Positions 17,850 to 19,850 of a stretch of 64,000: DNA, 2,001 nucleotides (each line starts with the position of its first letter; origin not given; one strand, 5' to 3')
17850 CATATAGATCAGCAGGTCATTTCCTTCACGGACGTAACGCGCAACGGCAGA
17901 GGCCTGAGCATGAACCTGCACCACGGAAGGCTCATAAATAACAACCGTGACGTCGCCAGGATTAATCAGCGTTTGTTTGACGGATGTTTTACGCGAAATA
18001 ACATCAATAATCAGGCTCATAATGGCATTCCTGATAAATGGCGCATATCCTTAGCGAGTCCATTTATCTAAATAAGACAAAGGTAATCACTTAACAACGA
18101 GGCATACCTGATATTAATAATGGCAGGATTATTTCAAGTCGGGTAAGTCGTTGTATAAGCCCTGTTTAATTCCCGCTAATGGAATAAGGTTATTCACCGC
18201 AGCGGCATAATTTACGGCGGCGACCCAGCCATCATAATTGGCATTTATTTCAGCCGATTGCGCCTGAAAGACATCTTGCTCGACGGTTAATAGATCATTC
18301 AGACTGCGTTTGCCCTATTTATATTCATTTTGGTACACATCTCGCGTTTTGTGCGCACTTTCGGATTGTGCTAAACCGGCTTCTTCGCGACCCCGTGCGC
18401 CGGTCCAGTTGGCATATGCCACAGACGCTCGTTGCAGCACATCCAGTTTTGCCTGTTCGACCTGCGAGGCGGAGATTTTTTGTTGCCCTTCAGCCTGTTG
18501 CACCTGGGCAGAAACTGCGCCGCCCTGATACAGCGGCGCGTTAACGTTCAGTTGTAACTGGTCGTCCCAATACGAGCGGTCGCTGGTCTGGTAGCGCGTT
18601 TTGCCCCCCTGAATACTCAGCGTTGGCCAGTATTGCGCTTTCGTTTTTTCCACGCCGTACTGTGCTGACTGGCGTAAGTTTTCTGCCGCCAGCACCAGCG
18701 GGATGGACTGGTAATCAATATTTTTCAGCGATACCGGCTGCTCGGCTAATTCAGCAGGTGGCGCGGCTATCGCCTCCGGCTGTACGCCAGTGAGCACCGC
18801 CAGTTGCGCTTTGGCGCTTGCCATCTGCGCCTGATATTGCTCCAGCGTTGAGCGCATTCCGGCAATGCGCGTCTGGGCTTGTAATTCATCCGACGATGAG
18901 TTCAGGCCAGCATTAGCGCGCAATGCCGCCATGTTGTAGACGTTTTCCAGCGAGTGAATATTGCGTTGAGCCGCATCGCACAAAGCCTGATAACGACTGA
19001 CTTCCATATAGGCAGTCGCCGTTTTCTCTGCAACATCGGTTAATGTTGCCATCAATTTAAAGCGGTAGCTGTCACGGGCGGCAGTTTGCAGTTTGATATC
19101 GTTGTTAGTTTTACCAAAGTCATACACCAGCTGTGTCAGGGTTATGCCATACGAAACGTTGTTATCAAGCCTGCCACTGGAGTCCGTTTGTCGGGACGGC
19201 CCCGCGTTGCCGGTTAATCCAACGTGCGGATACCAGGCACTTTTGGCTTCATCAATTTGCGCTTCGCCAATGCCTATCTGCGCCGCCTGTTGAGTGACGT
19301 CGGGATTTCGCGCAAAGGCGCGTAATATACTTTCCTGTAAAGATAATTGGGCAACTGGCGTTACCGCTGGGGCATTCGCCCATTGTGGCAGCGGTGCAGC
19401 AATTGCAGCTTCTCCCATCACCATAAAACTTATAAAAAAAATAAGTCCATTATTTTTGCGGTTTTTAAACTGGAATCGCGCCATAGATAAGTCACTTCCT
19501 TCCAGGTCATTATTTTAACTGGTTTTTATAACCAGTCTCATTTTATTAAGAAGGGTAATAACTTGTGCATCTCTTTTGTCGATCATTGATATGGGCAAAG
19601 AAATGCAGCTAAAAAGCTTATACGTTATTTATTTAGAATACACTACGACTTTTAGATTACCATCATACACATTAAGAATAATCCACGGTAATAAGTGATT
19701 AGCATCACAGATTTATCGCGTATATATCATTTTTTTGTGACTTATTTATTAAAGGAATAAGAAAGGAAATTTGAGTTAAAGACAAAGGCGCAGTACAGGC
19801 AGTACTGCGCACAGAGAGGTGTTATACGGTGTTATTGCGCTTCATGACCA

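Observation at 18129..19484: The T1SS outer-membrane channel gene carries an in-frame amber (TAG) codon after codon 389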

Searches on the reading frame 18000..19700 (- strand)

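Call 21: search_protein_families(proteins=[L001:3217-4569:+], library=ncbifam, max_evalue=0.01)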
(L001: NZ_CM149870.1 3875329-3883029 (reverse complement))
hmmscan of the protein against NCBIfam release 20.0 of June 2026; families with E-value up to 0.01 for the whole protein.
L001:3217-4569:+ (451 aa): 7 families
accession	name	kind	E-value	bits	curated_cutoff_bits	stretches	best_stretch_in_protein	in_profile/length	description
TIGR01844.1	type_I_sec_TolC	subfamily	2e-124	415.8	225.15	1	46-445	2-412/414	TolC family outer membrane protein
TIGR01845.1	outer_NodT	subfamily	9.4e-27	93.9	210.05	1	49-424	59-451/460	efflux transporter outer membrane subunit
NF007002.0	PRK09465.1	equivalog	8e-19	67.5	495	1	55-430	32-423/460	outer membrane channel protein TolC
NF045679.1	DiMtlExpIhpA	equivalog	9.1e-13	47.6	650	1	40-432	24-414/424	divalent metal ion exporter subunit IhpA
NF033143.1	efflux_OM_AdeK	equivalog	2.1e-09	36.7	900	2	134-367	148-395/480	multidrug efflux RND transporter AdeIJK outer membrane channel subunit AdeK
NF052390.1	efflux_OMP_AbuO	equivalog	3.7e-09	35.8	700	2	155-433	144-433/447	multidrug efflux outer membrane protein AbuO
NF033142.1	efflux_OM_AdeC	exception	1.3e-06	27.3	975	1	60-411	75-439/465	multidrug efflux RND transporter AdeABC outer membrane channel subunit AdeC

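Call 22: search_solved_structures(query=L001:3217-4569:+, max_evalue=0.001, show_alignments=2)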
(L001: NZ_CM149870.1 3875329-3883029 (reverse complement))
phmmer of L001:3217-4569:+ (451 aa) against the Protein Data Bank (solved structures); distinct sequences matched with E-value up to 0.001: 19.
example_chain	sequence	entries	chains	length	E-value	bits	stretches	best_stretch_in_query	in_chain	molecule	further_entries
1wp1_A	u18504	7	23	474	3.9e-15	59.1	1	48-426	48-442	Outer membrane protein oprM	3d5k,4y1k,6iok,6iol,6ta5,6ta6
6zre_A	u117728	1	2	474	5.3e-15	58.7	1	48-425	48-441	Outer membrane protein OprM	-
7akz_A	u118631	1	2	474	6.6e-15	58.4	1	48-426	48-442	Outer membrane protein OprM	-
5bun_A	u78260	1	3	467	5.7e-13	52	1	55-432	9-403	Outer membrane protein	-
5ng5_F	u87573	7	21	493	3.2e-12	49.5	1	51-433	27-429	Outer membrane protein TolC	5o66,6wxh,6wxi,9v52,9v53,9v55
1ek9_A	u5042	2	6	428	3.3e-12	49.5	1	55-433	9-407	OUTER MEMBRANE PROTEIN TOLC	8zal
5v5s_A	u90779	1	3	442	3.4e-12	49.5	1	55-433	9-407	Outer membrane protein TolC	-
7ng8_A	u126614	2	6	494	3.5e-12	49.4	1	48-433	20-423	Outer membrane channel protein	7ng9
9qgy_A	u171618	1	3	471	3.9e-12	49.3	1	55-433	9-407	Outer membrane protein TolC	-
8zar_G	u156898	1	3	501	4e-12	49.2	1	51-433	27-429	Outer membrane protein TolC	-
9tg4_A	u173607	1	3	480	4.1e-12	49.2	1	55-433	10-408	Outer membrane protein TolC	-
1tqq_A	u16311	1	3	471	4.4e-12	49.1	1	55-433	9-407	Outer membrane protein tolC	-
5nik_A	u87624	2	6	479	4.8e-12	49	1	55-433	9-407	Outer membrane protein TolC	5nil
2wmz_A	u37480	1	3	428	2.5e-11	46.6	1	55-433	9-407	OUTER MEMBRANE PROTEIN TOLC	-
2vdd_A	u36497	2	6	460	3.4e-11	46.2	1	51-433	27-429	OUTER MEMBRANE PROTEIN TOLC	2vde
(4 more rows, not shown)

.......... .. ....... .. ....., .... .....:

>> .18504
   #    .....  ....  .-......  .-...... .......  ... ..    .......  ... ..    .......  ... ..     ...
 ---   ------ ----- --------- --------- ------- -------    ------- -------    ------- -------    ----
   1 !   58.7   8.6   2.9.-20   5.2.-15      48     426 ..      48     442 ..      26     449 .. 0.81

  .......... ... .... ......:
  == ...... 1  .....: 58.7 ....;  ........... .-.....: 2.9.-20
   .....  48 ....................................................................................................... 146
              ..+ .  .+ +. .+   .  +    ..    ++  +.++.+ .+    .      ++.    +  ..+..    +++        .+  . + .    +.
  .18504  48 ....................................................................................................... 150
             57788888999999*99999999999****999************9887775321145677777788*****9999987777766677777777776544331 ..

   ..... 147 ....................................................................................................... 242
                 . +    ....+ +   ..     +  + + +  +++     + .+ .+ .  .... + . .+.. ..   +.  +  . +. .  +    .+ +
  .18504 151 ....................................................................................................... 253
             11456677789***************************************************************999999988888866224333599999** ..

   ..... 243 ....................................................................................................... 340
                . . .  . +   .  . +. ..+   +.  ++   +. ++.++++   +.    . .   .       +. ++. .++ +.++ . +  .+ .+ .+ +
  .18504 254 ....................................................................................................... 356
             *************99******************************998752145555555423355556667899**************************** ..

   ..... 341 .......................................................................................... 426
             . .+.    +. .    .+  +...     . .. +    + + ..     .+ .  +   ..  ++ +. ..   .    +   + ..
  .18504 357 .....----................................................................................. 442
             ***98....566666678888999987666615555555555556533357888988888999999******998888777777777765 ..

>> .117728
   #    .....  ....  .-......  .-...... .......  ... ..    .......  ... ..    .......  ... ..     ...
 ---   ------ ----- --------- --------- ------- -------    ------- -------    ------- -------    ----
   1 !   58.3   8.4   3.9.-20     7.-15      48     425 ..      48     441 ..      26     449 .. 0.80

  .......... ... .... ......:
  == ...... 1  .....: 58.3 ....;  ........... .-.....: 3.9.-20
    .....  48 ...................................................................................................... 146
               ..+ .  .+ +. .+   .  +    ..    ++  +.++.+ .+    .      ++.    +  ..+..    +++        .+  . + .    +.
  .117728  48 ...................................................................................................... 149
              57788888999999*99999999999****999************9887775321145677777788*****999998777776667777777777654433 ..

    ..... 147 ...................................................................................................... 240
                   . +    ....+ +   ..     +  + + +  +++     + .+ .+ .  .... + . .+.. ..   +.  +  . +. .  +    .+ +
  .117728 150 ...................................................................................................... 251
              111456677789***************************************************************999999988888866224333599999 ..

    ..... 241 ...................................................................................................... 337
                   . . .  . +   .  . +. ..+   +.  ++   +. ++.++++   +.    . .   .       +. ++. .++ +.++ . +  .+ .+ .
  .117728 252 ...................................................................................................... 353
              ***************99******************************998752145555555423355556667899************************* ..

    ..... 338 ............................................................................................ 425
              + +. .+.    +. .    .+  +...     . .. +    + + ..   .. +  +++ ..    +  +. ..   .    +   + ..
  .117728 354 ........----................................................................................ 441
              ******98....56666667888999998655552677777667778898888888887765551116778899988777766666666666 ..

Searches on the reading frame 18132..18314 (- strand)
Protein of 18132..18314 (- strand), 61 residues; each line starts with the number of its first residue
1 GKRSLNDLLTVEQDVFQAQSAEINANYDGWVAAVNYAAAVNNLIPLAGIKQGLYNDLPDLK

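Call 21: search_protein_families(proteins=[window:18132-18314:-], library=ncbifam, max_evalue=0.01)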
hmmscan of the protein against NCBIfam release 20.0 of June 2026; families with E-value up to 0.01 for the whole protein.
window:18132-18314:- (61 aa): 1 family
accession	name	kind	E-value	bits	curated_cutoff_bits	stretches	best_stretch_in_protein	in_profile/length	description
TIGR01844.1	type_I_sec_TolC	subfamily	1.4e-13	50.7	225.15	1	1-55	358-412/414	TolC family outer membrane protein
